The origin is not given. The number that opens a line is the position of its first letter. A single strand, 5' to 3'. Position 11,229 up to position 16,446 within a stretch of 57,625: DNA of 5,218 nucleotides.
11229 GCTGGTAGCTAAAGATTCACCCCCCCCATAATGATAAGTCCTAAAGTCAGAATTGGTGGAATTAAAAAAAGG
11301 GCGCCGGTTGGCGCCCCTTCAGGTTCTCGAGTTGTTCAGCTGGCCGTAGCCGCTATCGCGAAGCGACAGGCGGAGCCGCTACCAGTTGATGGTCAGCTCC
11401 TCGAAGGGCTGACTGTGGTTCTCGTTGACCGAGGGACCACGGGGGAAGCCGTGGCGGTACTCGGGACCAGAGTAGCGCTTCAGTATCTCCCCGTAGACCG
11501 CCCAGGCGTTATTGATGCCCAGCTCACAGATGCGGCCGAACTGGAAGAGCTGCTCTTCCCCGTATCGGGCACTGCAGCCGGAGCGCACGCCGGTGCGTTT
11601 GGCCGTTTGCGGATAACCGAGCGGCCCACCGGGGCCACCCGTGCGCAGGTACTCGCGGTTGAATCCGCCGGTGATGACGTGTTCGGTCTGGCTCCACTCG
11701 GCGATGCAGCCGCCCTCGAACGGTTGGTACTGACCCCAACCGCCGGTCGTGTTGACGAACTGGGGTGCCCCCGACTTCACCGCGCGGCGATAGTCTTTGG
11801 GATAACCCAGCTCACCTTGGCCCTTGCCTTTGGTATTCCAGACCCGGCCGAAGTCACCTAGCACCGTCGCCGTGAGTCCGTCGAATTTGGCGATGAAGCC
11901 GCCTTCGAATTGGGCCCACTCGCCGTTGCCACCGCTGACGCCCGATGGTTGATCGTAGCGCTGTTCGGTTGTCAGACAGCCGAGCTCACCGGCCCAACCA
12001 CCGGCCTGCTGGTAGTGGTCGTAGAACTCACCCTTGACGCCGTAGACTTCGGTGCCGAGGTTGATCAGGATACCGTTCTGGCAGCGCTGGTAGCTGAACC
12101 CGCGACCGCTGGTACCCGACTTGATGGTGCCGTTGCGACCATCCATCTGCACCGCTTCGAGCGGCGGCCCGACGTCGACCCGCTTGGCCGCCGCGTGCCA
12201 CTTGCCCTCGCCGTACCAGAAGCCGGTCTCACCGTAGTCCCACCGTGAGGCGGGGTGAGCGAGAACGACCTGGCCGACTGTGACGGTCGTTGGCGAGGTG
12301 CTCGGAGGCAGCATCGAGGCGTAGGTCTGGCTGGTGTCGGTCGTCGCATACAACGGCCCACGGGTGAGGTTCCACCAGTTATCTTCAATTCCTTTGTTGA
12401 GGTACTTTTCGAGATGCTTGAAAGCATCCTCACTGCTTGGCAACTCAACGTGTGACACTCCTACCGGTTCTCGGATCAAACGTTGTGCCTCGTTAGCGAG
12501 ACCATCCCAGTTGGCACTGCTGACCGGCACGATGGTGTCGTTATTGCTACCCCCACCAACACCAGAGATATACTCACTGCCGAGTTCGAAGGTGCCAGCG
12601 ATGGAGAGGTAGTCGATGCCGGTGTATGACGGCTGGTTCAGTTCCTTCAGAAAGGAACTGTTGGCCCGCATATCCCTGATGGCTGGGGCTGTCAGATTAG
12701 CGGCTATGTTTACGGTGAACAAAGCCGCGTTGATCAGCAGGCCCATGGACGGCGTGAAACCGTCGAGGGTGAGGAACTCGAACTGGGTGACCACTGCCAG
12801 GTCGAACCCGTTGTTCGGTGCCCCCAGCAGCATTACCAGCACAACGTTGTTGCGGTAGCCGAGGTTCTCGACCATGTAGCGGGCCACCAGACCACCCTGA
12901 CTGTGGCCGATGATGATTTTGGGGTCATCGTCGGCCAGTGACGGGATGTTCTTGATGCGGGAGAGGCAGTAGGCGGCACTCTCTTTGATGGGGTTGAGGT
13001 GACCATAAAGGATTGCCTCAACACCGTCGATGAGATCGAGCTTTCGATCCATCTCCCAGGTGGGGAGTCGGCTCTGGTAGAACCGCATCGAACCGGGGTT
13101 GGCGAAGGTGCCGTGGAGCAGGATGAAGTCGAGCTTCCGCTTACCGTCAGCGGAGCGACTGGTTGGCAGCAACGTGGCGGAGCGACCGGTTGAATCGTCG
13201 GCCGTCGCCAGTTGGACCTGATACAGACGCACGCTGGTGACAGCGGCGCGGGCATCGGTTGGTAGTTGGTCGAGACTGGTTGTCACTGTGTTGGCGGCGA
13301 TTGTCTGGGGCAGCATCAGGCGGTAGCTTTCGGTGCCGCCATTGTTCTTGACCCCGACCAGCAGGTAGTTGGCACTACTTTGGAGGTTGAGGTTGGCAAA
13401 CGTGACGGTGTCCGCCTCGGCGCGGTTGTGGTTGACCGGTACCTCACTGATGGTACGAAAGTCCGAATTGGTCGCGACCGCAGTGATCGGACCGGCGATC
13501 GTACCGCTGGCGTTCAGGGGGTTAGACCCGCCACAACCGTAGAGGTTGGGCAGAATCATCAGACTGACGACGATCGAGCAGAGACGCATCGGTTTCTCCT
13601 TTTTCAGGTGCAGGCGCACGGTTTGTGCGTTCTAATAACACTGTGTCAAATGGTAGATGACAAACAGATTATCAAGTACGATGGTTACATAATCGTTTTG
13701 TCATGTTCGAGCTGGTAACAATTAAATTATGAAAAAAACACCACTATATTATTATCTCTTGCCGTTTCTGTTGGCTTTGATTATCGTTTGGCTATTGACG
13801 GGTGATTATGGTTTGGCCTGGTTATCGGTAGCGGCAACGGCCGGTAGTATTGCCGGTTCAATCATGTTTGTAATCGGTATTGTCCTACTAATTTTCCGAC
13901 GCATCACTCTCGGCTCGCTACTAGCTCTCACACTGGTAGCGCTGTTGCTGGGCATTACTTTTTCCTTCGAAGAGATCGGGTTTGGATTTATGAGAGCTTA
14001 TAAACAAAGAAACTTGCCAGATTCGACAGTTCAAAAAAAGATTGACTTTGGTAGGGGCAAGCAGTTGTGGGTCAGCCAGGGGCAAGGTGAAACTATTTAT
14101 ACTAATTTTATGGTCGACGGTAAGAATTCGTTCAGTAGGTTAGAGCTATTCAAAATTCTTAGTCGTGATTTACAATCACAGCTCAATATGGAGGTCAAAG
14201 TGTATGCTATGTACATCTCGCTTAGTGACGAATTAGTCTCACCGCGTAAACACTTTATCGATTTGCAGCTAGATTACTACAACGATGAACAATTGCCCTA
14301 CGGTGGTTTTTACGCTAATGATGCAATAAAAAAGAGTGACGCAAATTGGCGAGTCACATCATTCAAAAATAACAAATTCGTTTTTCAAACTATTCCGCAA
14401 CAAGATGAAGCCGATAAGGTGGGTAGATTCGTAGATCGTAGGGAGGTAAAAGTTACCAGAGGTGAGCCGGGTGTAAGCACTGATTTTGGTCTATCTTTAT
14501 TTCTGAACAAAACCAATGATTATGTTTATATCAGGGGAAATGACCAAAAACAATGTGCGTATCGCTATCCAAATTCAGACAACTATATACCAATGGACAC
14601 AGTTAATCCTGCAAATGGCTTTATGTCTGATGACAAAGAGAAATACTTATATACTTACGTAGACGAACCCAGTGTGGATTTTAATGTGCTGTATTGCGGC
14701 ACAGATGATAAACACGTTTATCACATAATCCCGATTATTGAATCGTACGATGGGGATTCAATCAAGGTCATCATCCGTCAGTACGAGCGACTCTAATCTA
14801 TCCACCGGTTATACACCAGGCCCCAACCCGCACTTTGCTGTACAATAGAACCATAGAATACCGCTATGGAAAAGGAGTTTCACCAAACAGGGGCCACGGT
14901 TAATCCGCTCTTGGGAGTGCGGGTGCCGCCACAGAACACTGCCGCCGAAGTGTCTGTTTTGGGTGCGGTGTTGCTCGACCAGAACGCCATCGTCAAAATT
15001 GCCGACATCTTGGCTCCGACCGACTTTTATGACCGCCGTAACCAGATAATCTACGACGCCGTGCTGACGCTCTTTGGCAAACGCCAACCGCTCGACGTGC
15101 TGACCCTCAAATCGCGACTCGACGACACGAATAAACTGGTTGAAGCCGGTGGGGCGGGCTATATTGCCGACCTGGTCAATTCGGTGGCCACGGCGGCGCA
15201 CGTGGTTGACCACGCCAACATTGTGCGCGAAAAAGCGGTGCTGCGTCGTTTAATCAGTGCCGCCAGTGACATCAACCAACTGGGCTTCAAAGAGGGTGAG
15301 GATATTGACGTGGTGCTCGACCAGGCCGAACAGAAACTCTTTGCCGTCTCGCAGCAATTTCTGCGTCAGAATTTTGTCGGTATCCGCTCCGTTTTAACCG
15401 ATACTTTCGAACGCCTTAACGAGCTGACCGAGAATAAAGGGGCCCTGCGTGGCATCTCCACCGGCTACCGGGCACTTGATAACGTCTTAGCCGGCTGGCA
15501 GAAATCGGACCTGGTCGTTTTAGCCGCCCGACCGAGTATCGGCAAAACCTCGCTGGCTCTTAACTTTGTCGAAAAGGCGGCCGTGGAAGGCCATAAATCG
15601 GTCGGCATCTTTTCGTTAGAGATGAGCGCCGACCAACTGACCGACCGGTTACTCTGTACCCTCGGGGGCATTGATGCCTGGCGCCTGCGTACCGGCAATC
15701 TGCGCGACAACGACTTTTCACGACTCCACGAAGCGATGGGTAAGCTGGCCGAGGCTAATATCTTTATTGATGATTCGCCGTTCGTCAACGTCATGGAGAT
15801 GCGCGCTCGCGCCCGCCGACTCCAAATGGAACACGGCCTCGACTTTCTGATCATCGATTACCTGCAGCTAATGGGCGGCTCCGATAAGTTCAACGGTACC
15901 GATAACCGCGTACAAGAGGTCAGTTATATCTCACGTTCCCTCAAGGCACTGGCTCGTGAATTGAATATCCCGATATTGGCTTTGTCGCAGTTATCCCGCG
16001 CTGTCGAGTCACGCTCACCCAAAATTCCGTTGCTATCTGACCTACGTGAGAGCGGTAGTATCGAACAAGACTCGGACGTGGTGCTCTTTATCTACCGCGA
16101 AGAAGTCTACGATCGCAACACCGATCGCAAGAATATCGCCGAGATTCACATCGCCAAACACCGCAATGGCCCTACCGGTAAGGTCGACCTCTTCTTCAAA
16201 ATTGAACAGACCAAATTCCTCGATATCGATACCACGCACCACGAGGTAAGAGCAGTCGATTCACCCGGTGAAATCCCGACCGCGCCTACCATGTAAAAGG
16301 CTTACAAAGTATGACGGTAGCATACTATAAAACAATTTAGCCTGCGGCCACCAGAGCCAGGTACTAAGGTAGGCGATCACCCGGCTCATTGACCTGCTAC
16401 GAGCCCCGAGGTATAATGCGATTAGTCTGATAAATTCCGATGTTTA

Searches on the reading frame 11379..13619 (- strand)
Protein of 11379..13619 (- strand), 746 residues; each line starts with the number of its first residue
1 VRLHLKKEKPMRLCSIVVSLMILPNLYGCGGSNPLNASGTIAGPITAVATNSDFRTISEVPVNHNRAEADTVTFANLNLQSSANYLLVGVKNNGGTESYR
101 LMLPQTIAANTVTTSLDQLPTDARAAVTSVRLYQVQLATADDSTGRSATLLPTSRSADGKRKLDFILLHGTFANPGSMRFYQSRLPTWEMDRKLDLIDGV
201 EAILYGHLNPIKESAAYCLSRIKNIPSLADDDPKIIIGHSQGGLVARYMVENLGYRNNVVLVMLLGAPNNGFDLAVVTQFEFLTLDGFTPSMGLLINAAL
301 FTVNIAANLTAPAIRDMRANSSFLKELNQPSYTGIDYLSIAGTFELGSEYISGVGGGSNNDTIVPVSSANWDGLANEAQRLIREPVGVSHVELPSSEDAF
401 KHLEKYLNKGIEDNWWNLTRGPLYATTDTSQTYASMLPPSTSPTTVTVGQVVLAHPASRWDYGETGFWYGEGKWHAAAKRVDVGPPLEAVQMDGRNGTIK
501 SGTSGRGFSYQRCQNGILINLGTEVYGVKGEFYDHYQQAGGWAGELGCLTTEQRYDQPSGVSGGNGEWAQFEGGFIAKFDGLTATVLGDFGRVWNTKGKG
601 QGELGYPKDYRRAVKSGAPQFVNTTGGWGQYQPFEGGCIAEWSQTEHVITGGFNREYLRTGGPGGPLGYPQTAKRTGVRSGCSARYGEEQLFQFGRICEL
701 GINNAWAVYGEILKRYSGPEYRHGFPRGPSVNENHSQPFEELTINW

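Call 5: search_protein_families(library=pfam, proteins=[window:11379-13619:-], max_evalue=0.01)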
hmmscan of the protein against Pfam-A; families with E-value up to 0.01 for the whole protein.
window:11379-13619:- (746 aa): 7 families
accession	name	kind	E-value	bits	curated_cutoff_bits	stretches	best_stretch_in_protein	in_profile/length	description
PF02089.21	Palm_thioest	-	8e-06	26.2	26.8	1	231-330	72-171/254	Palmitoyl protein thioesterase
PF07819.20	PGAP1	-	9.9e-05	22.6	24.3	1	210-270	64-130/233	PGAP1-like alpha/beta domain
PF08310.17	LGFP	-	0.00011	22.9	22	0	624-665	11-53/53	LGFP repeat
PF24096.1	DUF7379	-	0.00011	22.7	33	1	232-281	69-124/191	Domain of unknown function (DUF7379)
PF05057.20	DUF676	-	0.00016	21.7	20.3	1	166-303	9-137/217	Putative serine esterase (DUF676)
PF00561.26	Abhydrolase_1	-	0.0019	18.4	25.8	1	230-303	67-147/245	alpha/beta hydrolase fold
PF12697.13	Abhydrolase_6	-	0.0082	17.3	26.3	0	217-282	46-94/217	Alpha/beta hydrolase family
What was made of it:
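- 11292..13589 (-): Unit 1: lipoprotein-type alpha/beta-hydrolase (lipase, GHSQGG) with C-terminal LGFP-like repeats. CDS 11379-13589, SD AAGGAG, terminator 11320-11295. Pfam Palm_thioest, DUF676 and LGFP (22.9 bits, cut-off 22), call 5.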

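Call 60: find_related_loci(query=window:11379-13589:-, collection=genome_contigs, flank=5000)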
Query window:11379-13589:- (736 aa) in genome_contigs; peptide patterns used: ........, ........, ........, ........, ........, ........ (x = any residue, [..] = any of these).
23 stretches matched a pattern, but none encodes a relative of the query by tblastn (E <= 1e-3).
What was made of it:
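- Tried and rejected: The lipase found no relative in GTDB representatives (call 60).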

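Call 70: search_solved_structures(query=window:11379-13589:-, max_evalue=0.01)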
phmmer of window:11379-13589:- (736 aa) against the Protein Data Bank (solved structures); distinct sequences matched with E-value up to 0.01: 1.
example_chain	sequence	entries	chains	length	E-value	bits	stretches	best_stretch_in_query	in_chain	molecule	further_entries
7x2p_A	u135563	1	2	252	0.002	20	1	157-267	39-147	Putative lipase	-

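Call 71: find_homologous_proteins(query=window:11379-13589:-, max_evalue=0.00001)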
Query window:11379-13589:- (736 aa): 6 proteins with E <= 0.00001 among 8000 candidates.
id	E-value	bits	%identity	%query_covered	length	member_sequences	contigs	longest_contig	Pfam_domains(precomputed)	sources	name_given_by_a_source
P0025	0.0e+0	1711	100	100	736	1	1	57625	PF02089.22,PF24096.3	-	-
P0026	0.0e+0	1402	83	100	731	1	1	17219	PF02089.22,PF24096.3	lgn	-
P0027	0.0e+0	1386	82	100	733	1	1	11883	PF08310.18,PF02089.22,PF24096.3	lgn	-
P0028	1.2e-209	717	49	100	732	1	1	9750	PF02089.22,PF05057.21,PF07819.20,PF24096.3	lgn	-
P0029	2.7e-199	683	47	100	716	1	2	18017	PF02089.22,PF24096.3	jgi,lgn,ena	-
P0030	4.5e-198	679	48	100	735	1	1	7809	PF08310.18,PF02089.22,PF05057.21,PF24096.3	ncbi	-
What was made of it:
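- On LGFP-repeat alpha/beta-hydrolase: LGFP is also recorded for orthologs P0027 and P0030 (call 71).
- The lipase's only homologs are its five syntenic Patescibacteria orthologs (call 71).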

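Call 73: find_encoding_contigs(protein=P0026, flank=10000, max_places=3)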
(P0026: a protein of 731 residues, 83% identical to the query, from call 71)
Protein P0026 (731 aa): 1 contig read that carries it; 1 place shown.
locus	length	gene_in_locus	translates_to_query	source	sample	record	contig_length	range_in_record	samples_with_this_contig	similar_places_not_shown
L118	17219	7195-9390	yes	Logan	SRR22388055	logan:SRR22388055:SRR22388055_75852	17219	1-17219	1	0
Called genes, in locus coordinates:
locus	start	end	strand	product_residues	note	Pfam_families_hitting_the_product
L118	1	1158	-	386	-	?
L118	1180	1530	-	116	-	PF00166:Cpn10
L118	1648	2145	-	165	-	-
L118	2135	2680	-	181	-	-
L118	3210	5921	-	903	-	PF00772:DnaB, PF03796:DnaB_C, PF13481:AAA_25, PF14890:Intein_splicing, PF14528:LAGLIDADG_3, PF03796:DnaB_C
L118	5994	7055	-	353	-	-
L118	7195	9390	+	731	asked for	PF24096:DUF7379, PF02089:Palm_thioest (weak)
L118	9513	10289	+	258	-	-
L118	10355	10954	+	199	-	PF18933:PsbP_2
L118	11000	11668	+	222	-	PF18933:PsbP_2 (faint)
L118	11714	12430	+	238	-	-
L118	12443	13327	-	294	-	PF01261:AP_endonuc_2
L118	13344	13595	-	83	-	-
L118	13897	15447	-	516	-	PF05496:RuvB_N (weak), PF13177:DNA_pol3_delta2, PF13604:AAA_30 (weak), PF00004:AAA, PF07728:AAA_5 (weak), PF13173:AAA_14 (faint), PF22608:DNAX_ATPase_lid, PF12169:DNA_pol3_gamma3, +1 more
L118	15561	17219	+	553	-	?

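Call 74: find_encoding_contigs(protein=P0027, flank=10000, max_places=3)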
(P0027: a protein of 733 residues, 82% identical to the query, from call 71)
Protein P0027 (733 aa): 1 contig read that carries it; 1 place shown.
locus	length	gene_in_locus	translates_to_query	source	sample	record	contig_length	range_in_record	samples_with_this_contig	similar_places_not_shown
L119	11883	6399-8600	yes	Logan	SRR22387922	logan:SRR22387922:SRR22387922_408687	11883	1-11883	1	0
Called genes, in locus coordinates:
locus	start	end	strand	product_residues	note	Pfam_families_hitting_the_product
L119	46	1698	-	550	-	PF00118:Cpn60_TCP1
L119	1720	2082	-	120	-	PF00166:Cpn10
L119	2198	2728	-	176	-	-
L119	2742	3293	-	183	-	-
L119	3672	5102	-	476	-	PF00772:DnaB, PF13481:AAA_25, PF03796:DnaB_C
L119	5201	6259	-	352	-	-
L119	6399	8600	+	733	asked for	PF24096:DUF7379 (faint), PF02089:Palm_thioest (weak), PF08310:LGFP (faint)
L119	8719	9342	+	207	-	PF18933:PsbP_2 (weak)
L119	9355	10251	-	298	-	PF01261:AP_endonuc_2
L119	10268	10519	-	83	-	-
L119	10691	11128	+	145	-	-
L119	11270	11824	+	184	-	-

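Call 75: find_encoding_contigs(protein=P0029, flank=10000, max_places=3)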
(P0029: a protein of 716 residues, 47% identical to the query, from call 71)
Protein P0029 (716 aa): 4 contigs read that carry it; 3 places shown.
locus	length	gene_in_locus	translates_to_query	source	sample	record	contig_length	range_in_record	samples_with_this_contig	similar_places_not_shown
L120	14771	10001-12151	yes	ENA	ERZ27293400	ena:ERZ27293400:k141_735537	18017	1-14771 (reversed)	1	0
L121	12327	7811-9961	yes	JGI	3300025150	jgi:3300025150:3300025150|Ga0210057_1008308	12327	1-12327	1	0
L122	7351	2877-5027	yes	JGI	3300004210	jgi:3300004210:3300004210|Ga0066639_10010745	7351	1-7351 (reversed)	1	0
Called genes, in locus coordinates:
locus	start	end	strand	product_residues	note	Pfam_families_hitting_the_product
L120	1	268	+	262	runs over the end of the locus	-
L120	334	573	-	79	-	-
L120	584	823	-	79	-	-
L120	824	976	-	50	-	-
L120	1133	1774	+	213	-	PF01250:Ribosomal_S6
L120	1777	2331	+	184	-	PF00436:SSB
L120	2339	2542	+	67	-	PF01084:Ribosomal_S18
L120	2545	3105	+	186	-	PF08207:EFP_N, PF01132:EFP, PF09285:Elong-fact-P_C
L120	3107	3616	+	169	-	PF05239:PRC (faint)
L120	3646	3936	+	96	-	PF18910:DUF5665 (weak)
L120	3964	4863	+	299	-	-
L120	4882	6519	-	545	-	PF00118:Cpn60_TCP1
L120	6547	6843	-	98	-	PF00166:Cpn10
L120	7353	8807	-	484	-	PF00772:DnaB, PF03796:DnaB_C, PF13481:AAA_25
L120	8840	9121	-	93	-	-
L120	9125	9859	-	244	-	-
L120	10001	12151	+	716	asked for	PF24096:DUF7379 (weak), PF02089:Palm_thioest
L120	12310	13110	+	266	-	-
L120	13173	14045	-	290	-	PF01261:AP_endonuc_2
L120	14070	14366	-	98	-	-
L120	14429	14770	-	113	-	?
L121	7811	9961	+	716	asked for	PF24096:DUF7379 (weak), PF02089:Palm_thioest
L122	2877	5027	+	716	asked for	PF24096:DUF7379 (weak), PF02089:Palm_thioest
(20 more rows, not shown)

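Call 82: search_protein_families(library=ncbifam, proteins=[window:11379-13589:-], max_evalue=0.01)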
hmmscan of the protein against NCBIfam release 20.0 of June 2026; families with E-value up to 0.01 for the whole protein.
window:11379-13589:- (736 aa): 0 families

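Call 95: find_encoding_contigs(protein=P0028, flank=10000, max_places=3)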
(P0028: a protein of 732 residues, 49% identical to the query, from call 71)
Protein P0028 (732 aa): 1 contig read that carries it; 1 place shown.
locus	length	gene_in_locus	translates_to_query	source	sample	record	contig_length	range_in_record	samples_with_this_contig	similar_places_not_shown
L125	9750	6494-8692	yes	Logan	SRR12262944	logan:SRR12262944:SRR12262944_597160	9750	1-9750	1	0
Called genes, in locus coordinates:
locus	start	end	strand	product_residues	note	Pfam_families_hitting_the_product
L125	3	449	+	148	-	?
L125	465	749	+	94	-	PF18910:DUF5665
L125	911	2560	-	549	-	PF00118:Cpn60_TCP1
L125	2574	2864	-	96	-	PF00166:Cpn10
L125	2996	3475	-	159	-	-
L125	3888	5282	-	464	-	PF00772:DnaB, PF13481:AAA_25, PF03796:DnaB_C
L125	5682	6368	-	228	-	-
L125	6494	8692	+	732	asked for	PF24096:DUF7379, PF02089:Palm_thioest (faint), PF05057:DUF676, PF07819:PGAP1 (weak)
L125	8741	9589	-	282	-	PF01261:AP_endonuc_2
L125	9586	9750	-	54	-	?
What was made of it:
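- On Phage moron: Met for the unit 3 slot: empty in L125, a different gene in L120 (calls 75, 95).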

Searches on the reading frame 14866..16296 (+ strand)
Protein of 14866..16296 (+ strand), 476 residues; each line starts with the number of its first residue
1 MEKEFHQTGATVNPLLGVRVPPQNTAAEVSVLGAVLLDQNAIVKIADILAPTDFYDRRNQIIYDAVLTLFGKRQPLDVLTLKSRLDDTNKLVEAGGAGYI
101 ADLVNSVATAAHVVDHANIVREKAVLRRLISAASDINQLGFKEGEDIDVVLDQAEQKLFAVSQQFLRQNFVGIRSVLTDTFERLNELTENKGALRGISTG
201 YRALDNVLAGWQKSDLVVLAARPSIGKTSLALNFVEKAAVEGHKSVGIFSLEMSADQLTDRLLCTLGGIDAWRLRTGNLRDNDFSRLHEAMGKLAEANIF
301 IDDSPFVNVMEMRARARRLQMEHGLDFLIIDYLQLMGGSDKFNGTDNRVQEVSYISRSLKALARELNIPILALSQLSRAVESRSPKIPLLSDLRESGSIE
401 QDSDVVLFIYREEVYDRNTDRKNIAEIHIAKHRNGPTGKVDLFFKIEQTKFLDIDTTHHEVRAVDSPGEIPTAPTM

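Call 37: search_protein_families(library=pfam, proteins=[window:14866-16296:+], max_evalue=0.00001)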
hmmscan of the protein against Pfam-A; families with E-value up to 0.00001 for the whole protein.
window:14866-16296:+ (476 aa): 3 families
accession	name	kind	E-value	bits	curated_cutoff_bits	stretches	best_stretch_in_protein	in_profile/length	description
PF03796.21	DnaB_C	-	6e-103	344.1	27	1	196-452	1-254/255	DnaB-like helicase C terminal domain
PF00772.26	DnaB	-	1.3e-30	105.9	23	1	21-122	2-103/103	DnaB-like helicase N terminal domain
PF13481.12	AAA_25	-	6.7e-12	45.9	27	1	202-375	20-189/195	AAA domain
